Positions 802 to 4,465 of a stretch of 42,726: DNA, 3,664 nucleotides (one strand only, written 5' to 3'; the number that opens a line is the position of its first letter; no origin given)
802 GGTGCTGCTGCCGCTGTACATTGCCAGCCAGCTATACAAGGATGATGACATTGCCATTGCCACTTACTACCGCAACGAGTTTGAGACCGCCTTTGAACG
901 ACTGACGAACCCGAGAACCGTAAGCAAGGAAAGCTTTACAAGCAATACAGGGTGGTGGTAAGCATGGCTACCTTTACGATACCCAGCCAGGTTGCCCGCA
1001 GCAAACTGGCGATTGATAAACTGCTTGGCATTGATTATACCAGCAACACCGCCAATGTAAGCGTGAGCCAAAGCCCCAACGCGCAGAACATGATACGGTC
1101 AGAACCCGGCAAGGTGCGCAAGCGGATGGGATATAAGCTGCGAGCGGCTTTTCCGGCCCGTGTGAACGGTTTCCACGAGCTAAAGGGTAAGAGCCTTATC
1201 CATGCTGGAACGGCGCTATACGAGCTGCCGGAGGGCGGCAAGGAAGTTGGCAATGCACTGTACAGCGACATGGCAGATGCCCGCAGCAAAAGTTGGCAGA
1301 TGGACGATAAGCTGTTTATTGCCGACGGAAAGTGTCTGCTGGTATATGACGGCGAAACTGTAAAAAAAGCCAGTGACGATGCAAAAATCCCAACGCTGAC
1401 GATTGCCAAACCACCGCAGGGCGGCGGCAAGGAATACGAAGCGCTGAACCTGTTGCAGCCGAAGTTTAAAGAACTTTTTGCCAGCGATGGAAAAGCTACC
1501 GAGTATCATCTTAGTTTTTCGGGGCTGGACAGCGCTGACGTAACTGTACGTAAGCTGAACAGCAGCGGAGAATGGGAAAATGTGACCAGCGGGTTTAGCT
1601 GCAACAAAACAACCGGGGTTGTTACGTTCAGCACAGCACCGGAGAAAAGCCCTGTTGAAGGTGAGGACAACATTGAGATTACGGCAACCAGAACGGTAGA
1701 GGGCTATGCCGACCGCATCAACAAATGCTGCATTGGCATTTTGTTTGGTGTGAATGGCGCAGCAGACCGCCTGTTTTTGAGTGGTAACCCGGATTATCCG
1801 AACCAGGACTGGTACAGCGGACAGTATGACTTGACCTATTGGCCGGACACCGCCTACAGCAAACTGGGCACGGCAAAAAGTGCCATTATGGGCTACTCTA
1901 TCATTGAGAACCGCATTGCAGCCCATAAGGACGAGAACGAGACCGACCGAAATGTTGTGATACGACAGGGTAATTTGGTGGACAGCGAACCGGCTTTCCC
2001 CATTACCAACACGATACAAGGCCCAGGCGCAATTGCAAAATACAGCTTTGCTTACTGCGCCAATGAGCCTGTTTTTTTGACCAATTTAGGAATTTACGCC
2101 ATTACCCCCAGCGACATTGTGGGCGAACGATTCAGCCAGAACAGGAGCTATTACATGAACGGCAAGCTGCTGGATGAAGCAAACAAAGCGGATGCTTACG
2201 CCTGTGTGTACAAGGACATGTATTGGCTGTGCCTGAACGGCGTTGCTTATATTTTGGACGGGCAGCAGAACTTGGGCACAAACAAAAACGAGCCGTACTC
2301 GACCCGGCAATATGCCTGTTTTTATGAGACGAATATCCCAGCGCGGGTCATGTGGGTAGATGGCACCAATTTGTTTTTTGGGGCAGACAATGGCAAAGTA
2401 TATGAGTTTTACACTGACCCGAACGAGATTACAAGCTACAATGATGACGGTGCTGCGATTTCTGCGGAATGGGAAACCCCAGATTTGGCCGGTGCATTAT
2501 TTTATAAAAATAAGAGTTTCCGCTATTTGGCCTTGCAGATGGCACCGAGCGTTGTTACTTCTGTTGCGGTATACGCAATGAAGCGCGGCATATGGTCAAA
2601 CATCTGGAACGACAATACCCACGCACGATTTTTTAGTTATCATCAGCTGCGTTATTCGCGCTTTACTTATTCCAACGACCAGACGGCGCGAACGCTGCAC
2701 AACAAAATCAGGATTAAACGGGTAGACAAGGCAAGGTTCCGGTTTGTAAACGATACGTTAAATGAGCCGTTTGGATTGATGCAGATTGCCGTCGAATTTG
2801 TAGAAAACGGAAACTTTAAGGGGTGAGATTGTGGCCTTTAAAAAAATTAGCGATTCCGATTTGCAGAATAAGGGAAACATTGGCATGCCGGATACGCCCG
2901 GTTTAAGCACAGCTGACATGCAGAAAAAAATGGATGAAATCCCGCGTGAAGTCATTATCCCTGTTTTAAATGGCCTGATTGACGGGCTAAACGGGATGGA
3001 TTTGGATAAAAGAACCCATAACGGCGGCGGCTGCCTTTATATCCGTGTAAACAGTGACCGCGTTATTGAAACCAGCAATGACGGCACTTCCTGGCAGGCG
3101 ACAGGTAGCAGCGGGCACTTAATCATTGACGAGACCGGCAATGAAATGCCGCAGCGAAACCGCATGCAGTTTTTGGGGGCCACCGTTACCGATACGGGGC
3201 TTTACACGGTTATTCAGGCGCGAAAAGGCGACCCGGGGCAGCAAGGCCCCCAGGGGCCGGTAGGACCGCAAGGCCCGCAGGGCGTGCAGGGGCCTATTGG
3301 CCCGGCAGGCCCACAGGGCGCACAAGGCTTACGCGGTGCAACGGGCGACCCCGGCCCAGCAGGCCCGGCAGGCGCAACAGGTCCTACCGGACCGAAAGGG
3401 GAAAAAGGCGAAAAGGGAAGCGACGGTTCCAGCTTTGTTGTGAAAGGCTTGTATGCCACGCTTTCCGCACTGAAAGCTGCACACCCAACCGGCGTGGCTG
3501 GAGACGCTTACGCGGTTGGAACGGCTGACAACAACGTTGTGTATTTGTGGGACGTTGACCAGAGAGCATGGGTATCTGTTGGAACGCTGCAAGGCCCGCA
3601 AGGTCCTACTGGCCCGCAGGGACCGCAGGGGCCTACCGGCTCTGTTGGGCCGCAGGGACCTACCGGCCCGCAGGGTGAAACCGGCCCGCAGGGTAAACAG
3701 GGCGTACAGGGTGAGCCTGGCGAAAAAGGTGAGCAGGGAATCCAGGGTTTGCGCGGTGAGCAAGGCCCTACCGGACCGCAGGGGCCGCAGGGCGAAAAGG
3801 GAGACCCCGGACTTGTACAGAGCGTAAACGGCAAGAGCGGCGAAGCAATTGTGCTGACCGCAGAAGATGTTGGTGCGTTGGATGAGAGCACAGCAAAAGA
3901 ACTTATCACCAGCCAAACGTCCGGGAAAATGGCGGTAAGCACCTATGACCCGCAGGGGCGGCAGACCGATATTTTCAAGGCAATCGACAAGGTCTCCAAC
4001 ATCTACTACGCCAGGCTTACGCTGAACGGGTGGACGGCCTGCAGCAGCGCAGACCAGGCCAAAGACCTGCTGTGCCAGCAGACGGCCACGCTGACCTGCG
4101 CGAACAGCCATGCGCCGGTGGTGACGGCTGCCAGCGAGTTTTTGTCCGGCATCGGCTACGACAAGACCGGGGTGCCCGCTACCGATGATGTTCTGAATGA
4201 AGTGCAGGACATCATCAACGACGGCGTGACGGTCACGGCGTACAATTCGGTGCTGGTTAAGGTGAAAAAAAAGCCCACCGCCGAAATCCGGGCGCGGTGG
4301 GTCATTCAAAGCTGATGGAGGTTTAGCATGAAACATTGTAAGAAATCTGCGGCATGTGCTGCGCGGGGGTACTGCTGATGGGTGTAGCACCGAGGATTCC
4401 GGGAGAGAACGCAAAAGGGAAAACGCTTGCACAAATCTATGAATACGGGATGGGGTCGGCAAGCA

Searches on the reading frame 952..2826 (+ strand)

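Call 14: search_protein_families(library=phrogs, proteins=[window:952-2826:+], max_evalue=0.001)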
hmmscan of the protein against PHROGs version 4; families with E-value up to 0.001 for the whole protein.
window:952-2826:+ (624 aa): 2 families
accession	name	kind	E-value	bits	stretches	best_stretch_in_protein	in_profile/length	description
phrog_3287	-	head and packaging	3.1e-30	106.5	1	20-620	7-522/524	virion structural protein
phrog_5107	-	lysis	0.00063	19.3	0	455-526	368-433/533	amidase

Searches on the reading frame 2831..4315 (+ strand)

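Call 14: search_protein_families(library=phrogs, proteins=[window:2831-4315:+], max_evalue=0.001)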
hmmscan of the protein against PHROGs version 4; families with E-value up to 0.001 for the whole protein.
window:2831-4315:+ (494 aa): 49 families (the best 25 are shown)
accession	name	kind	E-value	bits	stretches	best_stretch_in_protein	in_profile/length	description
phrog_819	-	tail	2e-42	146.5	1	130-337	517-731/1024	tail protein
phrog_5073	-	tail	2.9e-42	146.4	2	254-343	287-377/519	tail fiber protein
phrog_6320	-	tail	1.5e-39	137.4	2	132-202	145-218/745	tail fiber protein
phrog_8745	-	tail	1.9e-35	122.6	2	255-338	1407-1492/1803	tail fiber protein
phrog_3904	-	tail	1.9e-32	113.6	3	154-282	764-889/1086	tail fiber protein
phrog_366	-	tail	6.3e-29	102.7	2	246-369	303-429/474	tail fiber protein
phrog_38806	-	unknown function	5e-25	89.4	2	232-337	47-148/285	-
phrog_1806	-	tail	1.1e-23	85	4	174-298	108-231/276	collagen like minor tail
phrog_14726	-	tail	7.3e-23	82.1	1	299-425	188-296/537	tail fiber protein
phrog_4013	-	unknown function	8.3e-22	78.6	2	297-392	112-199/659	-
phrog_1658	-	unknown function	2.9e-21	77.3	3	264-331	46-113/239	-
phrog_33894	-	unknown function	2.6e-20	73.5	2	124-270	418-555/727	-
phrog_32123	-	unknown function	3.4e-20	72.8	2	254-338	223-309/532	-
phrog_17587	-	tail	5.6e-20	72.3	2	129-200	347-421/641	tail fiber protein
phrog_10972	-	tail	2e-19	71.3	3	128-195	155-225/343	tail fiber protein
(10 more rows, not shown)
